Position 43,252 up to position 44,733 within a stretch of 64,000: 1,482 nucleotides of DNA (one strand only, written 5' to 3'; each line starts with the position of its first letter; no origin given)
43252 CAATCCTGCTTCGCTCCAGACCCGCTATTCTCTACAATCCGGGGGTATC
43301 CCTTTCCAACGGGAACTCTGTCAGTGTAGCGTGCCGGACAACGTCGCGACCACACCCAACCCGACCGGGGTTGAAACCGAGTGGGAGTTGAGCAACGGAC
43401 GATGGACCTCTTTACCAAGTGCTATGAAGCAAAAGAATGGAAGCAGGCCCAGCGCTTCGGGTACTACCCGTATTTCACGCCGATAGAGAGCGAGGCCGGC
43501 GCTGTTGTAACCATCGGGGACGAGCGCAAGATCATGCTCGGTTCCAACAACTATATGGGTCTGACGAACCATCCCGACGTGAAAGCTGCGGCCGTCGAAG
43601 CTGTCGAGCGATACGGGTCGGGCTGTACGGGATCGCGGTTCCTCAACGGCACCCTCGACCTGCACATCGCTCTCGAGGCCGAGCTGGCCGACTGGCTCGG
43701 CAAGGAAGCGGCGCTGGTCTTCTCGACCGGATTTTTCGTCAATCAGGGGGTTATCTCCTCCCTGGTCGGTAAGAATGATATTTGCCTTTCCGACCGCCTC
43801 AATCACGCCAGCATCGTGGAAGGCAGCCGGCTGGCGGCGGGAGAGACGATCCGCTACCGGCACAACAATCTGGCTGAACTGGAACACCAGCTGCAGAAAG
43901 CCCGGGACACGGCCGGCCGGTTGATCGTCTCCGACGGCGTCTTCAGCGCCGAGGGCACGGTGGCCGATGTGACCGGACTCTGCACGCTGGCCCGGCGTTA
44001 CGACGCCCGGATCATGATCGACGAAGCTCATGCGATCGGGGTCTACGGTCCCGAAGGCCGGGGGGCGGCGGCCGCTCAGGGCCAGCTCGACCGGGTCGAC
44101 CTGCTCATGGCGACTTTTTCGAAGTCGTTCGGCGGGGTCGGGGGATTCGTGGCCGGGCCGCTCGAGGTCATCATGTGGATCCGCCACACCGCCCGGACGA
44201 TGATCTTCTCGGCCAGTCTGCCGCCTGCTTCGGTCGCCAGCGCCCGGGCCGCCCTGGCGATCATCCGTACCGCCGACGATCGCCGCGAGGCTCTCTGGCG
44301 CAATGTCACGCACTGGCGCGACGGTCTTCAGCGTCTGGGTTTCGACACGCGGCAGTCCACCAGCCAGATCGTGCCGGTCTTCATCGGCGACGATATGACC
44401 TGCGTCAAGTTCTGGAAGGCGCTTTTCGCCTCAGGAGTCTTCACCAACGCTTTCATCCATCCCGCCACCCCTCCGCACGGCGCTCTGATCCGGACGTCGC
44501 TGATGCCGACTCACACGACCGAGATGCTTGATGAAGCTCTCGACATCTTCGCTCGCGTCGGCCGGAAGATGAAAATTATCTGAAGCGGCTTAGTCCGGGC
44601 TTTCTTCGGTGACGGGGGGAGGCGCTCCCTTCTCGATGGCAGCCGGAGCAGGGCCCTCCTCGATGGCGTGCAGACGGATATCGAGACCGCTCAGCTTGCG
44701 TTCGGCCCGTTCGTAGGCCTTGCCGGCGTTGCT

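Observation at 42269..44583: Divergent pair: serine-palmitoyltransferase-like alpha-oxoamine synthase + NAD-dependent epimerase/dehydratase-family reductase (sphingolipid or sulfonolipid head-group module)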

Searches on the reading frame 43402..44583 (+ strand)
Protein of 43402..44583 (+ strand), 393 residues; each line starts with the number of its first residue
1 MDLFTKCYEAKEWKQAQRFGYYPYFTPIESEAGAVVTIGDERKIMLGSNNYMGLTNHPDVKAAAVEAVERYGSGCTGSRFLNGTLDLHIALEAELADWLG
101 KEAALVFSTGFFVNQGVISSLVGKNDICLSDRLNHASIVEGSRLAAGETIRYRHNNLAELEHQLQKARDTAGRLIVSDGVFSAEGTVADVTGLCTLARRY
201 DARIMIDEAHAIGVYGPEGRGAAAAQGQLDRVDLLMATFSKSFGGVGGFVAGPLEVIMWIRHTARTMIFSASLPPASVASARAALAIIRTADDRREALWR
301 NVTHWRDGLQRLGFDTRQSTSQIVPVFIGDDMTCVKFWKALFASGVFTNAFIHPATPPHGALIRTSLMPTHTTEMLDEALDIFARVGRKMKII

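Call 6: search_protein_families(library=pfam, proteins=[window:43402-44583:+])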
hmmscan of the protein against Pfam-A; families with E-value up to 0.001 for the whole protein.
window:43402-44583:+ (393 aa): 2 families
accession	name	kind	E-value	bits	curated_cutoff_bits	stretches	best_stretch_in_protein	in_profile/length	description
PF00155.27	Aminotran_1_2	-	6.4e-52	177.4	19.7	1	42-381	2-359/361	Aminotransferase class I and II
PF01212.27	Beta_elim_lyase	-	6.3e-05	22.9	27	0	90-263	36-222/288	Beta-eliminating lyase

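Call 7: search_protein_families(library=ncbifam, proteins=[window:43402-44583:+])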
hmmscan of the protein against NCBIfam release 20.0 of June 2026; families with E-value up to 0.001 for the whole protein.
window:43402-44583:+ (393 aa): 13 families
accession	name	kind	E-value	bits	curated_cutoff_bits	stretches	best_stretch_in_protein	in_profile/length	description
NF047600.1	SerpalmtaseCFB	equivalog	1.3e-139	465.3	640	1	6-392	8-394/395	serine palmitoyltransferase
NF005394.0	PRK06939.1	equivalog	5.3e-116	387.6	460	1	12-393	12-397/397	glycine C-acetyltransferase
NF047599.1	SerpalmtaseBetaP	equivalog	2.1e-111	372.4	500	1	11-390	12-393/394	serine palmitoyltransferase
TIGR01825.1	gly_Cac_T_rel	subfamily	7.4e-111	370.5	535.4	1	19-393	11-385/385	BioF/Kbl family PLP-dependent acyltransferase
TIGR00858.1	bioF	equivalog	1.5e-110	369.4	426.45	1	28-381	8-362/365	8-amino-7-oxononanoate synthase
TIGR01822.1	2am3keto_CoA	equivalog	4.9e-101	338.5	493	1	12-393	8-393/393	glycine C-acetyltransferase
NF047603.1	SerpalmtaseAlphaP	equivalog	3.1e-95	319.2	670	1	35-393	39-399/399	serine palmitoyltransferase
TIGR01821.1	5aminolev_synth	equivalog_domain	5.3e-84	282.4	338.55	1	44-390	48-397/402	5-aminolevulinate synthase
NF005526.0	PRK07179.1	equivalog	9.8e-66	222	428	1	41-389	54-398/407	alpha-hydroxyketone-type quorum-sensing autoinducer synthase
NF005697.0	PRK07505.1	subfamily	2.1e-37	128.7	342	1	30-384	36-396/405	hypothetical protein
NF004608.1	PRK05937.1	equivalog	1.3e-33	116.3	399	1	74-293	42-262/366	8-amino-7-oxononanoate synthase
NF041364.1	GntC_guanitoxin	equivalog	4.7e-05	22.5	415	1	187-347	153-320/356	guanitoxin biosynthesis PLP-dependent (S)-gamma-hydroxy-L-arginine cyclodehydratase GntC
NF006514.0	PRK08960.1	equivalog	0.00096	18.1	554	0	167-316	163-312/388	pyridoxal phosphate-dependent aminotransferase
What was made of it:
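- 43402..44583 (+): Serine-palmitoyltransferase-like alpha-oxoamine synthase, 393 aa. Lys241 is the PLP Schiff-base lysine (TFSKS). Other key residues are His135, Asp207, His210, Asn49, Asn82 (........), Arg364 and Ala271 (IFSAS). KBL scores 388 and BioF 369 (call 7).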

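Call 8: find_homologous_proteins(query=window:43402-44583:+)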
Query window:43402-44583:+ (393 aa): 7987 proteins with E <= 0.001 among 8000 candidates; the best 120 are listed.
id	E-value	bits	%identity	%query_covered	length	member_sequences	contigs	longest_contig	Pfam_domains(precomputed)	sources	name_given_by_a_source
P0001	5.6e-263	889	100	100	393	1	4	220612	PF00155.28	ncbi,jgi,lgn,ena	-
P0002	4.3e-211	719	80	100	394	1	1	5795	PF00155.28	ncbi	-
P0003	9.7e-195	665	73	100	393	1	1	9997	PF00155.28,PF01212.28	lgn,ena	-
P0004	5.6e-193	659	74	99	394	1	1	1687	PF00155.28,PF01212.28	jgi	jgi:8-amino-7-oxononanoate synthase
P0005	2.2e-192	657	73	100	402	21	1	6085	PF00155.28,PF01212.28,PF01053.27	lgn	-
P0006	2.4e-192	657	73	100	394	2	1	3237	PF00155.28,PF01212.28,PF01053.27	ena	-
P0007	2.8e-192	657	73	100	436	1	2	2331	PF00155.28,PF01212.28,PF01053.27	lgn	-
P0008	2.3e-191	654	73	100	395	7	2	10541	PF00155.28,PF01212.28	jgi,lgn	jgi:8-amino-7-oxononanoate synthase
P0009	1.8e-190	651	71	100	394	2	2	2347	PF00155.28,PF01212.28,PF01053.27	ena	-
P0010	3.0e-190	650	73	100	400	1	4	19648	PF00155.28,PF01212.28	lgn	-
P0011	3.7e-190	650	72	100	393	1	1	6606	PF00155.28,PF01212.28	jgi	jgi:8-amino-7-oxononanoate synthase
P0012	7.1e-190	649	73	100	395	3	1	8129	PF00155.28,PF00266.26,PF01212.28,PF01053.27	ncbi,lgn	ncbi:MAG: aminotransferase class I/II-fold pyridoxal phosphate-dependent enzyme [Acidobacteriota bac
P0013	1.5e-189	648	74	100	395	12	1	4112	PF00155.28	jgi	jgi:8-amino-7-oxononanoate synthase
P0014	2.6e-189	647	72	100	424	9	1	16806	PF00155.28,PF01212.28,PF01053.27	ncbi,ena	-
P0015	3.5e-189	647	73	100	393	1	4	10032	PF00155.28,PF01212.28,PF01053.27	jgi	jgi:8-amino-7-oxononanoate synthase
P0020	3.2e-188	643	73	100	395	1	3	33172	PF00155.28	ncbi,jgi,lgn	-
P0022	4.0e-188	643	72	100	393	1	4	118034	PF00155.28,PF01212.28,PF01053.27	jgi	-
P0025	5.4e-187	639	71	100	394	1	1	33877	PF00155.28,PF01212.28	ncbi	ncbi:aminotransferase class I/II-fold pyridoxal phosphate-dependent enzyme [Candidatus Zixiibacterio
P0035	3.1e-181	620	68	100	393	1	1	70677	PF00155.28,PF00266.26,PF01212.28,PF01053.27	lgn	-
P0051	4.2e-137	475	55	100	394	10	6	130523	PF00155.28,PF01212.28,PF01053.27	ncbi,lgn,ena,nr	ncbi:MAG: pyridoxal phosphate-dependent aminotransferase family protein [Candidatus Latescibacteria 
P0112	3.3e-132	459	54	100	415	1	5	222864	PF00155.28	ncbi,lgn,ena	ncbi:MAG: aminotransferase class I/II-fold pyridoxal phosphate-dependent enzyme [Candidatus Coatesba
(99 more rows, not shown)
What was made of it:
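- JGI annotates many family members as 8-amino-7-oxononanoate synthase (call 8).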

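Call 9: search_solved_structures(query=window:43402-44583:+, show_alignments=1)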
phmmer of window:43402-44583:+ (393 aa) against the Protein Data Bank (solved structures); distinct sequences matched with E-value up to 0.001: 57.
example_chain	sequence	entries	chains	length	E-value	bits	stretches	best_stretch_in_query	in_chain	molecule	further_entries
3a2b_A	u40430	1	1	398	2.9e-105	355.4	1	14-389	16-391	Serine palmitoyltransferase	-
8guh_A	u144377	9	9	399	2.9e-105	355.4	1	14-389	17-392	Serine palmitoyltransferase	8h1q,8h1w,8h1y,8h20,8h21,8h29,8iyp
1fc4_A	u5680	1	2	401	9.9e-85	287.9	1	24-393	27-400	2-AMINO-3-KETOBUTYRATE CONENZYME A LIGASE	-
7v58_A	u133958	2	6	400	3.7e-84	286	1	17-393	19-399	2-amino-3-ketobutyrate coenzyme A ligase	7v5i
2jgt_A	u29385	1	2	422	2e-81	277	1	34-392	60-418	SERINE PALMITOYLTRANSFERASE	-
2jg2_A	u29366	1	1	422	2.1e-81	276.9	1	34-392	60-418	SERINE PALMITOYLTRANSFERASE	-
2w8j_A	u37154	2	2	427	2.2e-81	276.9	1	34-392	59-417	SERINE PALMITOYLTRANSFERASE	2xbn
2w8t_A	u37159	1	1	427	2.9e-81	276.5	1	34-392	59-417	SERINE PALMITOYLTRANSFERASE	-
2w8u_A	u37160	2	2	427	4.1e-81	276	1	34-392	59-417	SERINE PALMITOYLTRANSFERASE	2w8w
2w8v_A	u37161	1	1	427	4.2e-81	275.9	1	34-392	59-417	SERINE PALMITOYLTRANSFERASE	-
4bmk_A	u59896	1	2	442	1.8e-80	273.9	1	34-392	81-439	SERINE PALMITOYLTRANSFERASE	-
3tqx_A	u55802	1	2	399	2.4e-80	273.4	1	12-391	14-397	2-amino-3-ketobutyrate coenzyme A ligase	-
8s1y_A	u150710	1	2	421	2.5e-78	266.8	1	11-393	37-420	8-amino-7-oxononanoate synthase/2-amino-3-ketobutyrate coenzyme A ligase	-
7poa_A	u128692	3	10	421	6.3e-78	265.5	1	11-393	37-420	8-amino-7-oxononanoate synthase/2-amino-3-ketobutyrate coenzyme A ligase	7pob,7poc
2x8u_A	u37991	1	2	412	8.7e-78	265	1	37-391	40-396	SERINE PALMITOYLTRANSFERASE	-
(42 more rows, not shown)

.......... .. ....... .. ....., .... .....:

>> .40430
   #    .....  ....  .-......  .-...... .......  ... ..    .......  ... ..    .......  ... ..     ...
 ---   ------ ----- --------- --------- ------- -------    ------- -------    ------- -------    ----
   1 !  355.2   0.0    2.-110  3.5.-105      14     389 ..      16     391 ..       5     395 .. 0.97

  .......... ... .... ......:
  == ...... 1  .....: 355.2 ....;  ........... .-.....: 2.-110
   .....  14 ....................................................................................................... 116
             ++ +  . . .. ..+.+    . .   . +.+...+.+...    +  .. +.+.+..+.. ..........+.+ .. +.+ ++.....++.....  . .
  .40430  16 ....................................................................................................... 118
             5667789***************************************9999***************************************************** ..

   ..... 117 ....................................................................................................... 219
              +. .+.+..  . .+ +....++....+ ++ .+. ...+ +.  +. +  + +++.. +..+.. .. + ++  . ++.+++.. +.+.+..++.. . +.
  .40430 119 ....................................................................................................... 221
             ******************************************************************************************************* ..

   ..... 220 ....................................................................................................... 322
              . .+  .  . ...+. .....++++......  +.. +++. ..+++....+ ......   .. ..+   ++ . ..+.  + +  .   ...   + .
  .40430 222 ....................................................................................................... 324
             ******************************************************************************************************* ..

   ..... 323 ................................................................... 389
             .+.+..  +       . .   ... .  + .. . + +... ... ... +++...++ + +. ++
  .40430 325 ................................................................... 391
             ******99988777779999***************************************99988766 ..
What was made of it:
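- E. coli KBL scores 288, BioF 218 and cysteate acyltransferase 217 (call 9). The solved cysteate-C-fatty acyltransferase scores 217 bits against 355 for Spt (call 9).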

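Call 10: find_encoding_contigs(protein=P0001, flank=10000, max_places=3)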
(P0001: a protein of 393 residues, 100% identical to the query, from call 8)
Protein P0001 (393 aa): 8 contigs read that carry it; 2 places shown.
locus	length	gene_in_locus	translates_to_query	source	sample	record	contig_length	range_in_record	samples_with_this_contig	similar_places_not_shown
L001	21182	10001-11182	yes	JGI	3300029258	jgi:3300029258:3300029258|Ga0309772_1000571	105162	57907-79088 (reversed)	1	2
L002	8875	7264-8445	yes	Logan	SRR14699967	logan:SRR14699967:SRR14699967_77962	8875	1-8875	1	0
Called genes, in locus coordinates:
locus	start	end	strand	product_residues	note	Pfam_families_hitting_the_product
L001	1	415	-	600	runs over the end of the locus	PF00009:GTP_EFTU, PF03144:GTP_EFTU_D2, PF00679:EFG_C, PF06421:LepA_C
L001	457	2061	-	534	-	PF01520:Amidase_3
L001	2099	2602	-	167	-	PF01668:SmpB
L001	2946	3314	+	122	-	PF00072:Response_reg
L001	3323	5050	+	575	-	PF00691:OmpA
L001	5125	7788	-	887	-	PF00246:Peptidase_M14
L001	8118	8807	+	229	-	PF01464:SLT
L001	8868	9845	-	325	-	PF01073:3Beta_HSD, PF01370:Epimerase, PF02719:Polysacc_synt_2, PF04321:RmlD_sub_bind, PF05368:NmrA, PF13460:NAD_binding_10, PF16363:GDP_Man_Dehyd, PF07993:NAD_binding_4, +1 more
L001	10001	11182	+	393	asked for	PF00155:Aminotran_1_2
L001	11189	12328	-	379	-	PF02646:RmuC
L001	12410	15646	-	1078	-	PF00932:LTD, PF13860:FlgD_ig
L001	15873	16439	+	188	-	PF07638:Sigma70_ECF, PF12645:HTH_16 (weak), PF04542:Sigma70_r2, PF08281:Sigma70_r4_2, PF04545:Sigma70_r4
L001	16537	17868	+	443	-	PF26514:DUF8173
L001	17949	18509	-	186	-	PF18935:DUF5683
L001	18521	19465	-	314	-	PF00781:DAGK_cat, PF19279:YegS_C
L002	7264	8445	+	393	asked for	PF00155:Aminotran_1_2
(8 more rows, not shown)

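Call 11: find_encoding_contigs(protein=P0022, flank=10000, max_places=2)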
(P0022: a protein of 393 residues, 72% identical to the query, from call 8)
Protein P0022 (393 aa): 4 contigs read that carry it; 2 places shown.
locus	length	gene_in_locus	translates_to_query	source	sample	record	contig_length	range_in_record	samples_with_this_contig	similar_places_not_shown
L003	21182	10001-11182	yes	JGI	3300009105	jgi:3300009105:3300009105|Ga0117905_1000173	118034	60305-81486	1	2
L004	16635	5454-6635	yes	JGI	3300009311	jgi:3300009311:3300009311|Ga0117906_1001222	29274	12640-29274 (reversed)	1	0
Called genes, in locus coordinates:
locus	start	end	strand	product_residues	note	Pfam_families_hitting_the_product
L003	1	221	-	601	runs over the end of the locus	PF00009:GTP_EFTU, PF03144:GTP_EFTU_D2, PF00679:EFG_C, PF06421:LepA_C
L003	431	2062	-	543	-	PF07833:Cu_amine_oxidN1 (faint), PF01520:Amidase_3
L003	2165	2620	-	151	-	PF01668:SmpB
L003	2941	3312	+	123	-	PF00072:Response_reg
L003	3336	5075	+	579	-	PF00691:OmpA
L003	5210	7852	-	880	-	PF00246:Peptidase_M14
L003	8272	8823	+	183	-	PF01464:SLT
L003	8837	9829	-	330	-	PF01073:3Beta_HSD, PF01370:Epimerase, PF04321:RmlD_sub_bind, PF05368:NmrA, PF16363:GDP_Man_Dehyd, PF13460:NAD_binding_10, PF07993:NAD_binding_4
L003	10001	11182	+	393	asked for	PF00155:Aminotran_1_2, PF01053:Cys_Met_Meta_PP (weak), PF01212:Beta_elim_lyase (weak)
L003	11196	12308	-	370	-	PF02646:RmuC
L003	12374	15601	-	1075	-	PF00932:LTD, PF13860:FlgD_ig (weak)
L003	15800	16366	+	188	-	PF07638:Sigma70_ECF (weak), PF12645:HTH_16 (weak), PF04542:Sigma70_r2, PF08281:Sigma70_r4_2, PF04545:Sigma70_r4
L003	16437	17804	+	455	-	PF26514:DUF8173 (weak)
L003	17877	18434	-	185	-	PF18935:DUF5683 (weak)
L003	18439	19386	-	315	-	PF00781:DAGK_cat, PF19279:YegS_C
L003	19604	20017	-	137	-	PF01042:Ribonuc_L-PSP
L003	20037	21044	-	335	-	PF13580:SIS_2, PF22198:GKRP_SIS_2 (weak), PF22645:GKRP_SIS_N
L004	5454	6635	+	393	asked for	PF00155:Aminotran_1_2, PF01053:Cys_Met_Meta_PP (weak), PF01212:Beta_elim_lyase (weak)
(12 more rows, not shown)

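Call 12: find_encoding_contigs(protein=P0051, flank=10000, max_places=2)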
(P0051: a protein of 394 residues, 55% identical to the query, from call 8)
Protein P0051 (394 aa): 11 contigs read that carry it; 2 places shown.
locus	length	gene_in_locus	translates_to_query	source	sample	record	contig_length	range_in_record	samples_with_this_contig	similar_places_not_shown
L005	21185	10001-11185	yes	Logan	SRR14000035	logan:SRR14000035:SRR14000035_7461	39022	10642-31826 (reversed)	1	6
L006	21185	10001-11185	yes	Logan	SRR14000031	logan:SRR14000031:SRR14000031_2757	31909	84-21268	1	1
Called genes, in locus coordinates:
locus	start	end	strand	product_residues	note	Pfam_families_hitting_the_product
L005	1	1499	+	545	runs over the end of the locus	PF01202:SKI, PF13238:AAA_18 (weak), PF00465:Fe-ADH, PF13685:Fe-ADH_2, PF01761:DHQ_synthase, PF24621:DHQS_C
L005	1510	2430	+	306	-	PF02729:OTCace_N, PF00185:OTCace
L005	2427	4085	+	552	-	PF13205:Big_5, PF13620:CarboxypepD_reg (faint), PF13205:Big_5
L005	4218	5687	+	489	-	PF00478:IMPDH, PF00571:CBS, PF01070:FMN_dh, PF03060:NMO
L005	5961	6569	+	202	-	-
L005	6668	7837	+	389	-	PF13439:Glyco_transf_4, PF13579:Glyco_trans_4_4, PF20706:GT4-conflict (weak), PF00534:Glycos_transf_1, PF13692:Glyco_trans_1_4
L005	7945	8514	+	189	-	PF07879:PHB_acc_N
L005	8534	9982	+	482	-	PF13186:SPASM (faint), PF04055:Radical_SAM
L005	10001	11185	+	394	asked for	PF00155:Aminotran_1_2, PF01053:Cys_Met_Meta_PP, PF01212:Beta_elim_lyase (weak)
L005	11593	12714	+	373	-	-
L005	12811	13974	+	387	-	PF20539:DUF6754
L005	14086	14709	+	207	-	-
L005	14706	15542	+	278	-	-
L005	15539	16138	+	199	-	-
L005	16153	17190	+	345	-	PF01408:GFO_IDH_MocA, PF03447:NAD_binding_3 (weak), PF02894:GFO_IDH_MocA_C, PF22725:GFO_IDH_MocA_C3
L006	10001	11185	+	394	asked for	PF00155:Aminotran_1_2, PF01053:Cys_Met_Meta_PP, PF01212:Beta_elim_lyase (weak)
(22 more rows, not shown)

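Call 13: find_encoding_contigs(protein=P0112, flank=10000, max_places=1)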
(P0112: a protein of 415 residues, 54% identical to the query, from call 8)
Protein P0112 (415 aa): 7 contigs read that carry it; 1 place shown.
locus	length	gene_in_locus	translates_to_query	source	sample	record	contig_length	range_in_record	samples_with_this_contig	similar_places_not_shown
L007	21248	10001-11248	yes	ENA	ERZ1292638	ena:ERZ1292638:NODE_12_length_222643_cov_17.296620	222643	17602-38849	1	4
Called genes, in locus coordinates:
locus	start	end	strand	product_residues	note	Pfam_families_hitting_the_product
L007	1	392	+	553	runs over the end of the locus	PF03023:MurJ, PF01554:MatE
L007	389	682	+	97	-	PF01035:DNA_binding_1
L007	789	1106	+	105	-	PF12800:Fer4_4 (faint), PF12838:Fer4_7 (weak), PF00037:Fer4, PF12797:Fer4_2 (weak), PF13237:Fer4_10 (weak)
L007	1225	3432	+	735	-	PF00989:PAS (weak), PF13426:PAS_9 (weak), PF00989:PAS, PF08448:PAS_4, PF13426:PAS_9, PF08447:PAS_3, PF00990:GGDEF, PF00563:EAL, +1 more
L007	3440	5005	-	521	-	-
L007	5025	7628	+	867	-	-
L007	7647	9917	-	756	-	PF14870:PSII_BNR (faint), PF25852:DUF6242_C (faint), PF02012:BNR (faint), PF13810:DUF4185 (faint), PF13088:BNR_2 (weak), PF15902:Sortilin-Vps10 (weak)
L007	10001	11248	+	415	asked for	PF00155:Aminotran_1_2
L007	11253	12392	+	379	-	-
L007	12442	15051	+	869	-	PF07719:TPR_2 (faint)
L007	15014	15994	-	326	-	PF01073:3Beta_HSD, PF01370:Epimerase, PF04321:RmlD_sub_bind, PF05368:NmrA (weak), PF07993:NAD_binding_4 (faint), PF13460:NAD_binding_10, PF16363:GDP_Man_Dehyd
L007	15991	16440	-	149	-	PF02629:CoA_binding (weak), PF13380:CoA_binding_2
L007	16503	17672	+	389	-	PF02646:RmuC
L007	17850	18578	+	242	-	PF05175:MTS, PF06325:PrmA, PF13489:Methyltransf_23, PF13649:Methyltransf_25, PF13847:Methyltransf_31, PF08241:Methyltransf_11 (weak), PF08242:Methyltransf_12 (faint)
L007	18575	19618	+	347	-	PF01118:Semialdhyde_dh, PF02774:Semialdhyde_dhC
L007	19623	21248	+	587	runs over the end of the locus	PF07973:tRNA_SAD, PF00587:tRNA-synt_2b, PF03129:HGTP_anticodon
